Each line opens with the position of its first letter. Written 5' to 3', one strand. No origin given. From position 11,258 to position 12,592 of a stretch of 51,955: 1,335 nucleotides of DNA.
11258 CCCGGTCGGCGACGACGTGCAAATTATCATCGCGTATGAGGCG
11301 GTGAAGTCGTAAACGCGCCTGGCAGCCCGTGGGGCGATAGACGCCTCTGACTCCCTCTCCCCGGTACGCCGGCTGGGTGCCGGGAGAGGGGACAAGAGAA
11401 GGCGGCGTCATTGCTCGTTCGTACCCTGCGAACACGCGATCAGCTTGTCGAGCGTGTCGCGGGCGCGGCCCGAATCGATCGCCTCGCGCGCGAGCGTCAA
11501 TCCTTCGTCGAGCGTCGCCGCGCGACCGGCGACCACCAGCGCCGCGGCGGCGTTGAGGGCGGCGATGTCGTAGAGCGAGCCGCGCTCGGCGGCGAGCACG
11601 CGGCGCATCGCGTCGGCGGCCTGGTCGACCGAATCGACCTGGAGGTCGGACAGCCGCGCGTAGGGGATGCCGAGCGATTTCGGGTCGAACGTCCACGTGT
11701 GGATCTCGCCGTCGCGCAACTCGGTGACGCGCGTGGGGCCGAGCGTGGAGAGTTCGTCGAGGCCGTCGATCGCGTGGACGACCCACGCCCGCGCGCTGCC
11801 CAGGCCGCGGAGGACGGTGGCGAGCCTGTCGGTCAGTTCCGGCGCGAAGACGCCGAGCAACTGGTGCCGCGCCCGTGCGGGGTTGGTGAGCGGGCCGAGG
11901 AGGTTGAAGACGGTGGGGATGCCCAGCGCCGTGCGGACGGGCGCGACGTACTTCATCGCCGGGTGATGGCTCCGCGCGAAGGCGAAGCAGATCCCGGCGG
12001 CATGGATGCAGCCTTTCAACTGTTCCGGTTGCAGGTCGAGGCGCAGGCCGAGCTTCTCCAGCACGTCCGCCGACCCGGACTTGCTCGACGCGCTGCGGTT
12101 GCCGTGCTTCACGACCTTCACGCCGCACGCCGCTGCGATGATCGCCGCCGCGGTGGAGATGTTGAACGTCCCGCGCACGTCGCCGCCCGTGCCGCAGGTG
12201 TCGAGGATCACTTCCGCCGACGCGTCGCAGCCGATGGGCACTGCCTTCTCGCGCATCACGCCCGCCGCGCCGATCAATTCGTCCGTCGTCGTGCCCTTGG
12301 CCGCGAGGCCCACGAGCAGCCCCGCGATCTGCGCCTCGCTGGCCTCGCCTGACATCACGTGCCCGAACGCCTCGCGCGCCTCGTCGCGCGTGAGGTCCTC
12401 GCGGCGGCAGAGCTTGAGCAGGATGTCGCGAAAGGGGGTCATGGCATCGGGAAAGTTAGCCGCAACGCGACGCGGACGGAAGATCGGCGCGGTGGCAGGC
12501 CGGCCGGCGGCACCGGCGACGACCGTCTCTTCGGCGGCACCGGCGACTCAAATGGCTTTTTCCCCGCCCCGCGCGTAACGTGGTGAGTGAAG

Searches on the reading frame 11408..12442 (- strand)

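Call 122: search_protein_families(library=pfam, proteins=[window:11408-12442:-], max_evalue=0.0001)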
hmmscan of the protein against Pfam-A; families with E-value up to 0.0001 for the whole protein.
window:11408-12442:- (344 aa): 2 families
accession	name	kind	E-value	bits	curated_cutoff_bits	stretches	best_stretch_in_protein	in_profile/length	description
PF00591.27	Glycos_transf_3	-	3.1e-92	309.2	27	1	78-327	3-252/253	Glycosyl transferase family, a/b domain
PF02885.22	Glycos_trans_3N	-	1.9e-20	72.8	26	1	5-67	1-63/63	Glycosyl transferase family, helical bundle domain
